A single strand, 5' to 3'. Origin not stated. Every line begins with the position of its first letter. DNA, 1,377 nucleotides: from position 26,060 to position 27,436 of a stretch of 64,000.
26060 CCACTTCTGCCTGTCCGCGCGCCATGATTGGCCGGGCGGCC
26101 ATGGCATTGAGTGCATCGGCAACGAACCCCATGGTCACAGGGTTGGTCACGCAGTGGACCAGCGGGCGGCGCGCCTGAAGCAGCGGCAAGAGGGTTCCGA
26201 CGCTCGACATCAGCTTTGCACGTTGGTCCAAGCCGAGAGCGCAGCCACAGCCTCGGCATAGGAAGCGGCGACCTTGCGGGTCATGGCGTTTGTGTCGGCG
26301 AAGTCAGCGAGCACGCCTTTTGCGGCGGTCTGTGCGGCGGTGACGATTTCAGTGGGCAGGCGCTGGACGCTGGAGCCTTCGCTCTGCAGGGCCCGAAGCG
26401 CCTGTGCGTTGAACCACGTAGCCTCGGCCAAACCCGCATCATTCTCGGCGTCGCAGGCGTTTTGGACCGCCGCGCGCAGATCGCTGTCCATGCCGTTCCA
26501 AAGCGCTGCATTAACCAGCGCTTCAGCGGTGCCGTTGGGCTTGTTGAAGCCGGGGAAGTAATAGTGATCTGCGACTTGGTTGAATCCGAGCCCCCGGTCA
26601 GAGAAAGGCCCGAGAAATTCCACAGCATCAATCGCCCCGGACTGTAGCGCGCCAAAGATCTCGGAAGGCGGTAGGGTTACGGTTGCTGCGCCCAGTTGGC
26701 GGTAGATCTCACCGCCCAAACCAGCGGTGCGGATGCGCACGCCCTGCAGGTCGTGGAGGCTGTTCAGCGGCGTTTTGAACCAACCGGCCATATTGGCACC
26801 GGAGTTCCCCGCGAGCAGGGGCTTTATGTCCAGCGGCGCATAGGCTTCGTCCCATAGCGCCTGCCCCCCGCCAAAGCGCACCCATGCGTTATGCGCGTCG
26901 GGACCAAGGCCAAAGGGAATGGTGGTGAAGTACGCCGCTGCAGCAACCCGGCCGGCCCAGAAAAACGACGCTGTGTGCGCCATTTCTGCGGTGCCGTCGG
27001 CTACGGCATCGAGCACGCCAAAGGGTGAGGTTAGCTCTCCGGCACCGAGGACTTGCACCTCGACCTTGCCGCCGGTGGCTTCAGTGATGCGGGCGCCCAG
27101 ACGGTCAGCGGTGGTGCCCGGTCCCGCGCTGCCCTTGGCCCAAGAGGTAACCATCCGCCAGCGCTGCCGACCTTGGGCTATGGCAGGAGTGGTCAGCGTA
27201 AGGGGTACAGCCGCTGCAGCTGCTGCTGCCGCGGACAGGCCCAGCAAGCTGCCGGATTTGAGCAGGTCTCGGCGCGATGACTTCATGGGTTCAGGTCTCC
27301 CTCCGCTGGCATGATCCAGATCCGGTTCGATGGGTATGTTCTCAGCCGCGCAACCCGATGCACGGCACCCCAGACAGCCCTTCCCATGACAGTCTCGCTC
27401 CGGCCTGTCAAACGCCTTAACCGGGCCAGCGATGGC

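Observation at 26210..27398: TPP riboswitch controlling a DctP-like TRAP binding protein fused to thiM-thiE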

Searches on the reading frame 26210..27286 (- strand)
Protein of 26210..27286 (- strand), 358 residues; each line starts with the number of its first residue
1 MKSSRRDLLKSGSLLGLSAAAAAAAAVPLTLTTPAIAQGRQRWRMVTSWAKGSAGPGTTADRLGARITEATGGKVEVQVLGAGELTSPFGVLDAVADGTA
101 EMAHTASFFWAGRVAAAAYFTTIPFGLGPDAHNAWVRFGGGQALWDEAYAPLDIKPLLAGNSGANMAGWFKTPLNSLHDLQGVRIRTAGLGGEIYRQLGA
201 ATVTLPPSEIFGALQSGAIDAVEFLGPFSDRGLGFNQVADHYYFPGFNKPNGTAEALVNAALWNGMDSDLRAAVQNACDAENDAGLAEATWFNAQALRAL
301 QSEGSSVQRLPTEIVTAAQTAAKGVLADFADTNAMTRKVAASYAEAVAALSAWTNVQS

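Call 4: search_protein_families(library=pfam, proteins=[window:26210-27286:-], max_evalue=0.01)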
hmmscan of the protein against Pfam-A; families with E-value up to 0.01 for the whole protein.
window:26210-27286:- (358 aa): 1 family
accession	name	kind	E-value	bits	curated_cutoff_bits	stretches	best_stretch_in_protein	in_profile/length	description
PF03480.18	DctP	-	9.4e-41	140.4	23.4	1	58-330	13-283/286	Bacterial extracellular solute-binding protein, family 7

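Call 5: search_protein_families(library=ncbifam, proteins=[window:26210-27286:-], max_evalue=0.01)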
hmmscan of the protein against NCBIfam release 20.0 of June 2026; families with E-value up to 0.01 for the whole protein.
window:26210-27286:- (358 aa): 2 families
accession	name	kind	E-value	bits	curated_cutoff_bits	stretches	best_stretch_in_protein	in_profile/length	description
NF037995.1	TRAP_S1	subfamily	3e-16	59.5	50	1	58-311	14-264/271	TRAP transporter substrate-binding protein DctP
TIGR00787.1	dctP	subfamily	5.9e-13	48.8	175.05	1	58-282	13-235/257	DctP family TRAP transporter solute-binding subunit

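Call 6: search_solved_structures(query=window:26210-27286:-, max_evalue=0.001, show_alignments=2)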
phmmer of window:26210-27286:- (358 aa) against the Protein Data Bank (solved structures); distinct sequences matched with E-value up to 0.001: 52.
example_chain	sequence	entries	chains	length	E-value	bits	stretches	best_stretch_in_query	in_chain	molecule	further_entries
7ug8_A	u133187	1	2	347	4.7e-62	213.3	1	39-338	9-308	Ketoacid-binding protein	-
4yzz_A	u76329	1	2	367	2.7e-60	207.5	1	19-338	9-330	TRAP TRANSPORTER SOLUTE BINDING PROTEIN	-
4yic_A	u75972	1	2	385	3.9e-60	207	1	19-338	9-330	TRAP TRANSPORTER SOLUTE BINDING PROTEIN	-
5cm6_A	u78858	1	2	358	8.8e-55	189.4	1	35-355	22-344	TRAP dicarboxylate transporter-DctP subunit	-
2hzk_A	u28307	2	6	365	1e-54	189.1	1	21-342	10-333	TRAP-T family sorbitol/mannitol transporter, periplasmic binding protein, SmoM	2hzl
4pet_A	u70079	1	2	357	8.7e-52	179.5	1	40-356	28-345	Extracellular solute-binding protein, family 7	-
2zzv_A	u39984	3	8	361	5.9e-33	117.6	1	15-347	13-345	ABC transporter, solute-binding protein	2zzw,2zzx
7e9y_A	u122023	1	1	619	8.2e-24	87.5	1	35-221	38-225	Lactate-binding periplasmic protein TTHA0766,Lactate-binding periplasmic protein TTHA0766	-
8zmz_A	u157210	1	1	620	4.4e-23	85.1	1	34-223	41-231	Lactate-binding periplasmic protein TTHA0766,Red fluorescent protein drFP583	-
4pe3_A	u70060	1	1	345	1.4e-20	77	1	64-278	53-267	TRAP dicarboxylate transporter-DctP subunit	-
4uab_A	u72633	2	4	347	1.8e-15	60.1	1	42-323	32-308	Twin-arginine translocation pathway signal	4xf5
4n15_A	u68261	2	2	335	5.4e-10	42.1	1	51-292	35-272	TRAP dicarboxylate transporter, DctP subunit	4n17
4p47_A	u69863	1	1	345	5.8e-10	42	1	22-330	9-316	TRAP dicarboxylate transporter, DctP subunit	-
4ln5_A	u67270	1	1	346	5.9e-10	42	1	51-292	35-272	TRAP dicarboxylate transporter, DctP subunit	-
4n8y_A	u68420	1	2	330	6.7e-10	41.8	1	62-308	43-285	Putative TRAP-type C4-dicarboxylate transport system, binding periplasmic protein (DctP su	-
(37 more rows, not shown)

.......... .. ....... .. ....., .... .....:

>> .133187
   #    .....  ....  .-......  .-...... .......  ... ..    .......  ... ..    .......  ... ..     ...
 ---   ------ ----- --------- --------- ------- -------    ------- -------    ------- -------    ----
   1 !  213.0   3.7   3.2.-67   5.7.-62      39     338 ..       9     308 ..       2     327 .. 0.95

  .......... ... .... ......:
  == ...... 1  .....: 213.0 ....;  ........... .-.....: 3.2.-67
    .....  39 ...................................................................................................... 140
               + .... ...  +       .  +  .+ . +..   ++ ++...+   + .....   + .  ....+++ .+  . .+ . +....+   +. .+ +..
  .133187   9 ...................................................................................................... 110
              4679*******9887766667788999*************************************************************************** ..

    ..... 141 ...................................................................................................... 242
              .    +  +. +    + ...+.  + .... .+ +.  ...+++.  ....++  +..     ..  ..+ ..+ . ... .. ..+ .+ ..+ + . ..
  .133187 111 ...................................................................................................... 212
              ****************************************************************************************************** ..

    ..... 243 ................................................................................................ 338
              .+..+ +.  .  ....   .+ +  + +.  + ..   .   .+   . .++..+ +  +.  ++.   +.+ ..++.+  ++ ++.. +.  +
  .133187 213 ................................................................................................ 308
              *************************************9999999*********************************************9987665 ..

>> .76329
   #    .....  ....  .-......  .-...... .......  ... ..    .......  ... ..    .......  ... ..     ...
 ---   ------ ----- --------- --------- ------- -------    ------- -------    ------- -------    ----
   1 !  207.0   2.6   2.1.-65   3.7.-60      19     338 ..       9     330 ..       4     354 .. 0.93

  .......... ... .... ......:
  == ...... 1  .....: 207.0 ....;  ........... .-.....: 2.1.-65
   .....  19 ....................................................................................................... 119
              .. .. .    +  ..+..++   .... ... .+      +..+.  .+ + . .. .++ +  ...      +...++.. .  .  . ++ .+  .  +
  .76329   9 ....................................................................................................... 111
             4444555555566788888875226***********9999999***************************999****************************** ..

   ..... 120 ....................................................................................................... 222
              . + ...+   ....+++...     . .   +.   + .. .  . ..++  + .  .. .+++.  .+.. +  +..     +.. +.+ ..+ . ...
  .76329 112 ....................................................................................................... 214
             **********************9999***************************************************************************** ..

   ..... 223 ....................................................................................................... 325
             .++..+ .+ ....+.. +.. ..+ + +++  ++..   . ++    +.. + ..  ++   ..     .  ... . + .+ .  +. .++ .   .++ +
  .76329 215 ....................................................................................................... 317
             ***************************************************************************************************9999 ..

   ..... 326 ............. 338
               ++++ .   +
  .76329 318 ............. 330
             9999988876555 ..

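Call 12: find_homologous_proteins(query=window:26210-27286:-, max_evalue=1e-30)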
Query window:26210-27286:- (358 aa): 1399 proteins with E <= 1e-30 among 8000 candidates; the best 120 are listed.
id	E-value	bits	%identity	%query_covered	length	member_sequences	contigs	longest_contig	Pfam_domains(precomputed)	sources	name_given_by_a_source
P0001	1.5e-224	762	98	100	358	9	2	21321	PF03480.19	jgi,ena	jgi:TRAP-type mannitol/chloroaromatic compound transport system substrate-binding protein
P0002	5.9e-186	636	81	99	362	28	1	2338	PF03480.19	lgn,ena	-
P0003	2.6e-185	633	81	99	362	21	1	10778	PF03480.19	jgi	jgi:TRAP-type mannitol/chloroaromatic compound transport system substrate-binding protein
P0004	3.8e-184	630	80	99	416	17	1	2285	PF03480.19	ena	-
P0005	2.2e-183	627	81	99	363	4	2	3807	PF03480.19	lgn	-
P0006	6.1e-181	619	79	99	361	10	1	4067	PF03480.19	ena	-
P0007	3.0e-178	610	77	100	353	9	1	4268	PF03480.19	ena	-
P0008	3.2e-178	610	77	100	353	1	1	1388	PF03480.19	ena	-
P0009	4.6e-177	606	77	100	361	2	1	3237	PF03480.19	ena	-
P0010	1.1e-174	598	76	99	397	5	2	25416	PF03480.19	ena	-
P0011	3.0e-171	587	75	99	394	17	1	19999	PF03480.19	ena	-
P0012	3.6e-170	584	74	99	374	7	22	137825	PF03480.19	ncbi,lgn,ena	-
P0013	2.7e-167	574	73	100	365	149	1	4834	PF03480.19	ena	-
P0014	1.2e-120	421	60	90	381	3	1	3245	PF03480.19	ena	-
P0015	3.4e-119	416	58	99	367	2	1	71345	PF03480.19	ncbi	-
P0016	6.3e-119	415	59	92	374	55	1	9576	PF03480.19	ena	-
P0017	8.4e-116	405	56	99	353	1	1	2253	PF03480.19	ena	-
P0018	8.6e-116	405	57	90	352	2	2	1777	PF03480.19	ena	-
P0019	1.3e-115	404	57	99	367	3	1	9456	PF03480.19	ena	-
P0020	1.7e-115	404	57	91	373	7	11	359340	PF03480.19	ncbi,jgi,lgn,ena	-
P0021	2.7e-114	400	55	99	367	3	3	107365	PF03480.19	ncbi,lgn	-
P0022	8.0e-113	395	56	90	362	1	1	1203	PF03480.19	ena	-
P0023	1.5e-111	391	52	90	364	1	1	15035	PF03480.19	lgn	-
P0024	1.7e-111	391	55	98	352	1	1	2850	PF03480.19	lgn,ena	-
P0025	1.5e-110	388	50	99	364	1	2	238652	PF03480.19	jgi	jgi:TRAP-type mannitol/chloroaromatic compound transport system substrate-binding protein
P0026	1.9e-110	387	54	91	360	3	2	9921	PF03480.19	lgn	-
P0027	3.3e-110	386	54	89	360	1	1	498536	PF03480.19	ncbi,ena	-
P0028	3.5e-110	386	54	91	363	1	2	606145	PF03480.19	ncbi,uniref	ncbi:TRAP transporter substrate-binding protein [Microbaculum marinum]|uniref:TRAP transporter subst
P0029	7.3e-110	385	53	94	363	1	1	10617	PF03480.19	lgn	-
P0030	1.1e-109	385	52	99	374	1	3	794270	PF03480.19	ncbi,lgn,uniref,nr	ncbi:TRAP-type mannitol/chloroaromatic compound transport system, substrate-binding protein [Tistlia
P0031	1.1e-109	385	54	90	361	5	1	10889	PF03480.19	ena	-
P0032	1.4e-109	384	54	89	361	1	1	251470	PF03480.19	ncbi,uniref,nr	ncbi:TRAP transporter substrate-binding protein [Lutibaculum baratangense]|uniref:TRAP transporter s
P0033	2.3e-109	384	53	90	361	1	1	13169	PF03480.19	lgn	-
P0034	9.8e-109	382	53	87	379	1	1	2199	PF03480.19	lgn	-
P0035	1.1e-108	381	53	91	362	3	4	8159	PF03480.19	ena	-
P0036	1.3e-108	381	50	99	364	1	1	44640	PF03480.19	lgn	-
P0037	5.4e-108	379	54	90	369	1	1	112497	PF03480.19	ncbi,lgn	-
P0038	7.2e-108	379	53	89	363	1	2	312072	PF03480.19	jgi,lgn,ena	-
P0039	1.1e-107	378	54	91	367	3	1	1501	PF03480.19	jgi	jgi:TRAP-type mannitol/chloroaromatic compound transport system substrate-binding protein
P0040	1.3e-107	378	51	91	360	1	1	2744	PF03480.19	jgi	jgi:TRAP-type mannitol/chloroaromatic compound transport system substrate-binding protein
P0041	1.8e-107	378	53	89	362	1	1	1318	PF03480.19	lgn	-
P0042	3.4e-107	377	53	90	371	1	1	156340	PF03480.19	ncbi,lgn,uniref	ncbi:MAG: TRAP transporter substrate-binding protein [Tistlia sp.]|uniref:TRAP transporter substrate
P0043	4.7e-107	376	54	89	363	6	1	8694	PF03480.19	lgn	-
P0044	8.0e-107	375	52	99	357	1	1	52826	PF03480.19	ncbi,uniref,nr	ncbi:TRAP transporter substrate-binding protein [Propylenella binzhouense]|uniref:TRAP transporter s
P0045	8.6e-107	375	53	90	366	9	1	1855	PF03480.19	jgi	jgi:TRAP-type mannitol/chloroaromatic compound transport system substrate-binding protein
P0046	1.7e-106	374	51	88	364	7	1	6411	PF03480.19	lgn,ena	-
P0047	1.9e-106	374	52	89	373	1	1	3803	PF03480.19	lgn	-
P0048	2.3e-106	374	53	90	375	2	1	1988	PF03480.19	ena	-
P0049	4.5e-106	373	52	90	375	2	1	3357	PF03480.19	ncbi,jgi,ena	-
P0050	6.5e-106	372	52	91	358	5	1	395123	PF03480.19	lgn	-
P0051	8.5e-106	372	54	89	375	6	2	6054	PF03480.19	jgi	jgi:TRAP-type mannitol/chloroaromatic compound transport system substrate-binding protein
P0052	1.5e-105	371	52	89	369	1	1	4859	PF03480.19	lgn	-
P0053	2.0e-105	371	52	91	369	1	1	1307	PF03480.19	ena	-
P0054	2.4e-105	371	50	99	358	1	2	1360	PF03480.19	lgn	-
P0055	4.1e-105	370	53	89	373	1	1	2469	PF03480.19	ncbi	-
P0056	4.4e-105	370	53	88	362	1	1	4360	PF03480.19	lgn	-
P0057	6.4e-105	369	53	90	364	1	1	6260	PF03480.19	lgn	-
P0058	8.5e-105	369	50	89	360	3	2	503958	PF03480.19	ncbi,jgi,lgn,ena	-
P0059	9.0e-105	369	50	99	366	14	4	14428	PF03480.19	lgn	-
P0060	1.4e-104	368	49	95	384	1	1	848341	PF03480.19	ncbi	ncbi:TRAP transporter substrate-binding protein [Rhodovibrionaceae bacterium A322]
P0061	1.7e-104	368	53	88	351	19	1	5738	PF03480.19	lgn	-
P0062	1.8e-104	368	50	90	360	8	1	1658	PF03480.19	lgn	-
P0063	2.2e-104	367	60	88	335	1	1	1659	PF03480.19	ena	-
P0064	2.2e-104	367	52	89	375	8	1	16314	PF03480.19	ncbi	-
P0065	3.5e-104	367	52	88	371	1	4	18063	PF03480.19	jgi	jgi:TRAP-type mannitol/chloroaromatic compound transport system substrate-binding protein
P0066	5.1e-104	366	48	95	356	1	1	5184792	PF03480.19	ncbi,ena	-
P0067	5.2e-104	366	54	91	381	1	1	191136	PF03480.19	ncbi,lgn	ncbi:MAG: TRAP transporter substrate-binding protein [Azospirillaceae bacterium]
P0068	5.6e-104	366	52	90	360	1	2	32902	PF03480.19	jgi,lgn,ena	-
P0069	7.7e-104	366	49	99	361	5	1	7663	PF03480.19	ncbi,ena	-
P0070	7.9e-104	366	52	90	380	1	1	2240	PF03480.19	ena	-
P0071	9.3e-104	365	51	99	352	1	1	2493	PF03480.19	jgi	jgi:TRAP-type mannitol/chloroaromatic compound transport system substrate-binding protein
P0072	9.5e-104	365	53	85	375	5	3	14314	PF03480.19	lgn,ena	-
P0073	9.7e-104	365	52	89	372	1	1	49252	PF03480.19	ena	-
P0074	9.8e-104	365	53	90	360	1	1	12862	PF03480.19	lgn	-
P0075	1.2e-103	365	51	90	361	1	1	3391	PF03480.19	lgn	-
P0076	1.3e-103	365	51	91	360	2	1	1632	PF03480.19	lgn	-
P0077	2.2e-103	364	51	89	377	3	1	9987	PF03480.19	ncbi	-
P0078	2.3e-103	364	52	90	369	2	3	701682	PF03480.19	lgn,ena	-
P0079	2.5e-103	364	52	88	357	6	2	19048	PF03480.19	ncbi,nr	ncbi:MAG: TRAP transporter substrate-binding protein [Geminicoccaceae bacterium]|nr:TRAP transporter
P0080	2.9e-103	364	51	90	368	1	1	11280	PF03480.19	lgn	-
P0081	4.0e-103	363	52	90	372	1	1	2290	PF03480.19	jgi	jgi:TRAP-type mannitol/chloroaromatic compound transport system substrate-binding protein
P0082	4.1e-103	363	51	91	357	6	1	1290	PF03480.19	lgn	-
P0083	4.3e-103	363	51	96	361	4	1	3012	PF03480.19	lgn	-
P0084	6.2e-103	363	49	96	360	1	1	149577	PF03480.19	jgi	-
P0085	6.7e-103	362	50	89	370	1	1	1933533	PF03480.19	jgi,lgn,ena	-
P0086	8.5e-103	362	53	87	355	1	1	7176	PF03480.19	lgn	-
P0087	1.1e-102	362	49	99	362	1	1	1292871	PF03480.19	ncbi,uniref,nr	ncbi:TRAP transporter substrate-binding protein [Sneathiella litorea]|uniref:Twin-arginine transloca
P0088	1.6e-102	361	49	88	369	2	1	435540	PF03480.19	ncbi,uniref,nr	ncbi:TRAP transporter substrate-binding protein [Stappia sp. F7233]|uniref:TRAP transporter substrat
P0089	2.6e-102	361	50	96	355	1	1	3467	PF03480.19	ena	-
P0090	2.8e-102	360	50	99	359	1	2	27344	PF03480.19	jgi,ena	-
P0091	2.8e-102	360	50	96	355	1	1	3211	PF03480.19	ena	-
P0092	3.4e-102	360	50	96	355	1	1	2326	PF03480.19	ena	-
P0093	3.5e-102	360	52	90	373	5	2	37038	PF03480.19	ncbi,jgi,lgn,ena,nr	ncbi:MAG: TRAP transporter substrate-binding protein [Rhodospirillales bacterium]|nr:TRAP transporte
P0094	3.6e-102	360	50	90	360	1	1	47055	PF03480.19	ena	-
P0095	4.0e-102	360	51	88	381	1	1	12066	PF03480.19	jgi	jgi:TRAP-type mannitol/chloroaromatic compound transport system substrate-binding protein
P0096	4.0e-102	360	50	96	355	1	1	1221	PF03480.19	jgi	-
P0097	4.3e-102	360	50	89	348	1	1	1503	PF03480.19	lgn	-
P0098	4.7e-102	360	50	89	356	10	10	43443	PF03480.19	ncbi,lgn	-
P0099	5.1e-102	360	53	88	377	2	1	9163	PF03480.19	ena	-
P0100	5.4e-102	359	48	97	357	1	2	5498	PF03480.19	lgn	-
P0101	5.6e-102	359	51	89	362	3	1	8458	PF03480.19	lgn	-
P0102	5.7e-102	359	51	90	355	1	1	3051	PF03480.19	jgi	jgi:TRAP-type mannitol/chloroaromatic compound transport system substrate-binding protein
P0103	5.9e-102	359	50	88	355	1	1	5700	PF03480.19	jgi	jgi:TRAP-type mannitol/chloroaromatic compound transport system substrate-binding protein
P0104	6.0e-102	359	50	90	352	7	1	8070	PF03480.19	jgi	-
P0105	6.2e-102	359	50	89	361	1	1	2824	PF03480.19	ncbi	-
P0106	6.3e-102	359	52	90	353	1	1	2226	PF03480.19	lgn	-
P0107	8.0e-102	359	50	95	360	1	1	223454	PF03480.19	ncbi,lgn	-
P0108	9.7e-102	359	49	97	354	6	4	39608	PF03480.19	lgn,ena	-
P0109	9.9e-102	359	51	90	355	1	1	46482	PF03480.19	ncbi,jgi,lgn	jgi:TRAP-type mannitol/chloroaromatic compound transport system substrate-binding protein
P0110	1.1e-101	359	50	88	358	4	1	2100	PF03480.19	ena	-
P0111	1.2e-101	358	48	100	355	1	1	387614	PF03480.19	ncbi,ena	-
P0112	1.5e-101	358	51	90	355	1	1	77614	PF03480.19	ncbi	-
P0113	1.5e-101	358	51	90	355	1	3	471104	PF03480.19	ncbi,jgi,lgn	jgi:TRAP-type mannitol/chloroaromatic compound transport system substrate-binding protein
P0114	1.5e-101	358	51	90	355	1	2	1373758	PF03480.19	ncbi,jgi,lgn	jgi:TRAP-type mannitol/chloroaromatic compound transport system substrate-binding protein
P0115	1.6e-101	358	51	90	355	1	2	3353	PF03480.19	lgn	-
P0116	1.6e-101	358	52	90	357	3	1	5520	PF03480.19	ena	-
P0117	1.7e-101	358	51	90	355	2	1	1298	PF03480.19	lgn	-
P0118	1.9e-101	358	48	98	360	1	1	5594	PF03480.19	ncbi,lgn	-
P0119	2.2e-101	358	51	89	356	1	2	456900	PF03480.19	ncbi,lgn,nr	ncbi:MAG: TRAP transporter substrate-binding protein [Ectothiorhodospiraceae bacterium]|nr:TRAP tran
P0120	2.2e-101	357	51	90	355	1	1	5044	PF03480.19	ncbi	-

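Call 13: find_encoding_contigs(protein=P0012, flank=8000, max_places=3)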
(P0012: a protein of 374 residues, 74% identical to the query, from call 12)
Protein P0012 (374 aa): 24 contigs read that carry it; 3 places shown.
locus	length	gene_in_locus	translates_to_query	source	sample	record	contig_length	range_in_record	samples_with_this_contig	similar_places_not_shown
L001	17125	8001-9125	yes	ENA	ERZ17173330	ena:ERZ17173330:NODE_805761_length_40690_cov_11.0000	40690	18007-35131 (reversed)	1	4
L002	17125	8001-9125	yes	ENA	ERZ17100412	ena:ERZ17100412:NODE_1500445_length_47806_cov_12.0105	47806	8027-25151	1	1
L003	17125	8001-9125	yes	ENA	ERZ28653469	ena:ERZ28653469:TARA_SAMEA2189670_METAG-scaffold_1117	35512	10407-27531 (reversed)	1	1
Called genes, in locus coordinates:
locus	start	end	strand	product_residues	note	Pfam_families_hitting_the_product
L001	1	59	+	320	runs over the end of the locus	PF01699:Na_Ca_ex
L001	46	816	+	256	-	PF00106:adh_short, PF08659:KR, PF13561:adh_short_C2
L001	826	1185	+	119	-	PF02152:FolB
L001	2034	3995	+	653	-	PF01541:GIY-YIG, PF27096:UvrC_M, PF02151:UVR, PF22920:UvrC_RNaseH, PF08459:UvrC_RNaseH_dom, PF00633:HHH (faint), PF12826:HHH_2 (weak), PF14520:HHH_5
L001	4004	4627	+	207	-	PF01066:CDP-OH_P_transf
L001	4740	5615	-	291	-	PF01063:Aminotran_4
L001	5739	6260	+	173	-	PF12802:MarR_2, PF13463:HTH_27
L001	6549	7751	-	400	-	PF00155:Aminotran_1_2, PF01041:DegT_DnrJ_EryC1 (weak)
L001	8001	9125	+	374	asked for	PF03480:DctP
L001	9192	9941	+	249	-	PF02110:HK, PF01256:Carb_kinase, PF08543:Phos_pyr_kin (weak)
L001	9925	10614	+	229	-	PF02581:TMP-TENI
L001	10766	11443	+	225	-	PF05494:MlaC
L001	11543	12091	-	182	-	PF00583:Acetyltransf_1, PF13673:Acetyltransf_10, PF13508:Acetyltransf_7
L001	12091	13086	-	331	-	PF03446:NAD_binding_2, PF03807:F420_oxidored (faint), PF14833:NAD_binding_11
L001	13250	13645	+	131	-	PF04379:DUF525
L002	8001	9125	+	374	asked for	PF03480:DctP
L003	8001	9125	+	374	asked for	PF03480:DctP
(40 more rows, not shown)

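Call 14: find_encoding_contigs(protein=P0015, flank=8000, max_places=2)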
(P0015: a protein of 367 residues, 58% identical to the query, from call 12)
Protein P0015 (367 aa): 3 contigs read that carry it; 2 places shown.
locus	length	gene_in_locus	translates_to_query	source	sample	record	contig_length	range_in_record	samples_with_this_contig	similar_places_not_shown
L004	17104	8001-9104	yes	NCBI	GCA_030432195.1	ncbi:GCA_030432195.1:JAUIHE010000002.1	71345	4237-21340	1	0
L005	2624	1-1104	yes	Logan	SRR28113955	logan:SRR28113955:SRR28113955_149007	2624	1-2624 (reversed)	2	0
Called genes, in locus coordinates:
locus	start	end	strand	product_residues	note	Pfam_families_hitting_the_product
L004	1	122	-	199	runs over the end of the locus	PF00300:His_Phos_1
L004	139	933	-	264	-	PF02654:CobS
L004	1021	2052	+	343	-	PF02277:DBI_PRT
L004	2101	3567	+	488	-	PF00512:HisKA (weak), PF02518:HATPase_c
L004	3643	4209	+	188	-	PF00072:Response_reg, PF02954:HTH_8 (faint), PF13384:HTH_23 (faint)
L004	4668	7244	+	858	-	PF00133:tRNA-synt_1, PF09334:tRNA-synt_1g, PF13603:tRNA-synt_1_2, PF00133:tRNA-synt_1, PF09334:tRNA-synt_1g (weak), PF08264:Anticodon_1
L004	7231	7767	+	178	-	PF04390:LptE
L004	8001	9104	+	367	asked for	PF03480:DctP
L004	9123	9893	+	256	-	PF02110:HK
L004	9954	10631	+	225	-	PF02581:TMP-TENI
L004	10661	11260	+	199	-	PF05494:MlaC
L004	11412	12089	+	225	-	PF02397:Bac_transf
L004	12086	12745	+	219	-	PF01066:CDP-OH_P_transf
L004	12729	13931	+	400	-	-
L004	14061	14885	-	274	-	PF02673:BacA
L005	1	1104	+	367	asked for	PF03480:DctP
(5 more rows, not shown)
